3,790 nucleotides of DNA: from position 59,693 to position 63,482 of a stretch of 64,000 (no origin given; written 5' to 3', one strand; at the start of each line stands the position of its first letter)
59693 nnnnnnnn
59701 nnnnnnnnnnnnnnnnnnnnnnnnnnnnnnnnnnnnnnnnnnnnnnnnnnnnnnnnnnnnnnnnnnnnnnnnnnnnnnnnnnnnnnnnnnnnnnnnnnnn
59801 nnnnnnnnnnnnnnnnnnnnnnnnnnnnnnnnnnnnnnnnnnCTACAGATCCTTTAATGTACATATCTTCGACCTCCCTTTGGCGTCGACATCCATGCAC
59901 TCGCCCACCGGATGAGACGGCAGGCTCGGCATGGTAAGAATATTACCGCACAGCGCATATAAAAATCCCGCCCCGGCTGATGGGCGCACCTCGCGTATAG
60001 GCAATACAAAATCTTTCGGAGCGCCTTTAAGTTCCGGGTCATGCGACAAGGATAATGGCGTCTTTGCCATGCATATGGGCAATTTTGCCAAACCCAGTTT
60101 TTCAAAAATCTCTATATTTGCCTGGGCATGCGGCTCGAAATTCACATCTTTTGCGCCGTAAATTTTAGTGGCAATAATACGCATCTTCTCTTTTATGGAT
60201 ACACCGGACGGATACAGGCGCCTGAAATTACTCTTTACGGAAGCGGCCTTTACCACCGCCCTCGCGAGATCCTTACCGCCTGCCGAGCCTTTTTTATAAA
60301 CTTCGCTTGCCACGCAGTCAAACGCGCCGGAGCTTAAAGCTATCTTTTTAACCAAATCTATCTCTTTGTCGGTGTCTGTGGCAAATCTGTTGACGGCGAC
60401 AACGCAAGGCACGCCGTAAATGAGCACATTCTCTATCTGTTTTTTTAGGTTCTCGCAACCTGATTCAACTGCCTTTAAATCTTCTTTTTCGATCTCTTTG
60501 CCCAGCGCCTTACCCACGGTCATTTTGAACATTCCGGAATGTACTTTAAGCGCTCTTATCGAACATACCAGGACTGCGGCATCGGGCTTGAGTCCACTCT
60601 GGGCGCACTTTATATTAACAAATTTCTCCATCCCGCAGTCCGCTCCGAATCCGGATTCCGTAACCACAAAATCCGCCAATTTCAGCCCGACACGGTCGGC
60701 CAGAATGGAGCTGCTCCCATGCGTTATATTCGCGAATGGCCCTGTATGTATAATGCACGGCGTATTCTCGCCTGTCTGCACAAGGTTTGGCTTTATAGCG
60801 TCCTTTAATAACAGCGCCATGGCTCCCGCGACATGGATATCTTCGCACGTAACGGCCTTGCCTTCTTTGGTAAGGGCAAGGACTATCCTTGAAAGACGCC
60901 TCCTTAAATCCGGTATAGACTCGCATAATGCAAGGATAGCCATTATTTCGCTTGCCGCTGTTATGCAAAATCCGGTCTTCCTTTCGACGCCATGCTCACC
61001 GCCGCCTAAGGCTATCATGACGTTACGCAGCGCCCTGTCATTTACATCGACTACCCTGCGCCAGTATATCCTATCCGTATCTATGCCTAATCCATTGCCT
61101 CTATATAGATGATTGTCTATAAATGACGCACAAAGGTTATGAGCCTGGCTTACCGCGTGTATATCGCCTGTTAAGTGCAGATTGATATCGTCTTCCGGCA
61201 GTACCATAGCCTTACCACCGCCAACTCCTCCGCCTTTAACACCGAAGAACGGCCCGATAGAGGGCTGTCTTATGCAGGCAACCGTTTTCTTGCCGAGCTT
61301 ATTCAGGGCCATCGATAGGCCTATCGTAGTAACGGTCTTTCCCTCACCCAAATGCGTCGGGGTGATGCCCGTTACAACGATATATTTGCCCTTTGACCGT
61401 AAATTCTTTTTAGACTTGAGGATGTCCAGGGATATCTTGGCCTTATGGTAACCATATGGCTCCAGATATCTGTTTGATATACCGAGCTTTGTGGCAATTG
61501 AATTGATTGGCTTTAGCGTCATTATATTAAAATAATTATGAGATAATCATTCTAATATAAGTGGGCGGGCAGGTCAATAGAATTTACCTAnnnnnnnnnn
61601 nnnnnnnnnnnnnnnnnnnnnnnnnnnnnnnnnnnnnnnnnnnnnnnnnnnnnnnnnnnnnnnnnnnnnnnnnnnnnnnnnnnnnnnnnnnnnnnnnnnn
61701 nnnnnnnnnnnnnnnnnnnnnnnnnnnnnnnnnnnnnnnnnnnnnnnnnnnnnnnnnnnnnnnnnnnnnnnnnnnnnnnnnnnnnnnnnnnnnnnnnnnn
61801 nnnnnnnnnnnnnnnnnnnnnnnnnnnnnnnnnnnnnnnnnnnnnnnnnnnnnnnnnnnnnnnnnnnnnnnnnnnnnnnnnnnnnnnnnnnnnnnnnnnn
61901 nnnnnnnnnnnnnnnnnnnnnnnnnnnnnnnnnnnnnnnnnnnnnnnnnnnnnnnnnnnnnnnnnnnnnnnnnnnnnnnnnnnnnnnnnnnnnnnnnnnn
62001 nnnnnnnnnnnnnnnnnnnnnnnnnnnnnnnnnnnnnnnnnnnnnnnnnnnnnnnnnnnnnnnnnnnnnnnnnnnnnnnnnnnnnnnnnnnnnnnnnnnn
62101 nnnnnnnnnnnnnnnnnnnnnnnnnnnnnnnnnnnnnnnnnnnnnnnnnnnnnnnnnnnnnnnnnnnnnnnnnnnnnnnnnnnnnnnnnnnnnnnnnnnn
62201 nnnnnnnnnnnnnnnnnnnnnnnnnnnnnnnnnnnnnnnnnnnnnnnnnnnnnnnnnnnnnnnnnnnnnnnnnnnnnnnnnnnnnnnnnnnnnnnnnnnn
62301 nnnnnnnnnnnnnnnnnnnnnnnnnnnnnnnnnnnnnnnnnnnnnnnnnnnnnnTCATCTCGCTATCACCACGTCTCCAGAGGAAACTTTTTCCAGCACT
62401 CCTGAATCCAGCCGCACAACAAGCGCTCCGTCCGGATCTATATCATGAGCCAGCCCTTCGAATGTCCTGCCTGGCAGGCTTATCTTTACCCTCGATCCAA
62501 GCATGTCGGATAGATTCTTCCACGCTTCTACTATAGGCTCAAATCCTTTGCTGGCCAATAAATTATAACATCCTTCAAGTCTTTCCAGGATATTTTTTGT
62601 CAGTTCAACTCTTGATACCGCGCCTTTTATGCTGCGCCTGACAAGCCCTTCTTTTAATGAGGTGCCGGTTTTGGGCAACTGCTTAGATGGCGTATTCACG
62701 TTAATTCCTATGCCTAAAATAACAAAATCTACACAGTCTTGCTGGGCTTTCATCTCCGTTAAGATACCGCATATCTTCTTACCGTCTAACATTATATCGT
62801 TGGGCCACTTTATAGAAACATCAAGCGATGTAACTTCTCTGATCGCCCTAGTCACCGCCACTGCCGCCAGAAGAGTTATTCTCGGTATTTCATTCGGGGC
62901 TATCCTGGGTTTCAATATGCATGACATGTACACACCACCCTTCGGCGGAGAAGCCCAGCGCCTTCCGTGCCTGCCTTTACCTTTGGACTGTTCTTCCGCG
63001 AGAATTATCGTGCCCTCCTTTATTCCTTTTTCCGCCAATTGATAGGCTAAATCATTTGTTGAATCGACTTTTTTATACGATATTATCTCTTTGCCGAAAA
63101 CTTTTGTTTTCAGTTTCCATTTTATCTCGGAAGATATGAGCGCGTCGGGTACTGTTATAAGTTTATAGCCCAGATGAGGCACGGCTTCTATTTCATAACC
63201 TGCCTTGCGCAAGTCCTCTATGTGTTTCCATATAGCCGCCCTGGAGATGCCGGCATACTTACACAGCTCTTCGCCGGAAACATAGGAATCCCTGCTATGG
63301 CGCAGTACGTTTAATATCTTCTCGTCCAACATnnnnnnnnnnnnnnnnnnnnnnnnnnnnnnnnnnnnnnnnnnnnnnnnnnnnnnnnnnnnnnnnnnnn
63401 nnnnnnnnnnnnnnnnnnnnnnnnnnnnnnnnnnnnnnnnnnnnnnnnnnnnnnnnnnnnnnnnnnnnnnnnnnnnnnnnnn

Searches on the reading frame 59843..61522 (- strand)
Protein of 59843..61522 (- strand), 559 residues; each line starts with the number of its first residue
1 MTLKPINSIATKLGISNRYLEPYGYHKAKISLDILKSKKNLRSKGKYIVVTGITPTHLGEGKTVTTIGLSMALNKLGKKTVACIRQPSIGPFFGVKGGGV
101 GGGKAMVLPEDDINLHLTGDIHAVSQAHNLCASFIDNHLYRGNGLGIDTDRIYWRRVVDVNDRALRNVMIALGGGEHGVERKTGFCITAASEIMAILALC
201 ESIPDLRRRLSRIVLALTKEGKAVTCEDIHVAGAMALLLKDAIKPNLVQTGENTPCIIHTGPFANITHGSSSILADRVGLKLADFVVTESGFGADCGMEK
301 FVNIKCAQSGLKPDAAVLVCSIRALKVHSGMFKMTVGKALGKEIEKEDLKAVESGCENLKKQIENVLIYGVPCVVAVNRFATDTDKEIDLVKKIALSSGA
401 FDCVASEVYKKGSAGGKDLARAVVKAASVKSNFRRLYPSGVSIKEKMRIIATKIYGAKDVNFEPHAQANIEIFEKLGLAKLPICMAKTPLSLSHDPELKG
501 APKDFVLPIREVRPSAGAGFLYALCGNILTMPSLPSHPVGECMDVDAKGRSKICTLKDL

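Call 45: search_protein_families(library=pfam, proteins=[window:59843-61522:-], max_evalue=0.00001)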
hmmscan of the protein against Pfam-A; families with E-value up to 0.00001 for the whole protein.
window:59843-61522:- (559 aa): 1 family
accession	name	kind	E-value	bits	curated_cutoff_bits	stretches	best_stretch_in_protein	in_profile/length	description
PF01268.25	FTHFS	-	1.1e-237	790.1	27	1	2-550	11-551/556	Formate--tetrahydrofolate ligase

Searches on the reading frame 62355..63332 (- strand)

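Call 53: search_protein_families(library=pfam, proteins=[window:62355-63332:-], max_evalue=0.00001)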
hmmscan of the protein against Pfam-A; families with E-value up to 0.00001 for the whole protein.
window:62355-63332:- (325 aa): 3 families
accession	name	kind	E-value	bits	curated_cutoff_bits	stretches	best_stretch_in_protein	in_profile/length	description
PF03099.24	BPL_LplA_LipB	-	8.1e-21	74.8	21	1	89-211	5-133/133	Biotin/lipoate A/B protein ligase family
PF08279.18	HTH_11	-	4.3e-15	55.8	25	1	4-57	3-55/55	HTH domain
PF02237.23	BPL_C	-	1.7e-13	50.7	21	1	278-322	2-46/48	Biotin protein ligase C terminal domain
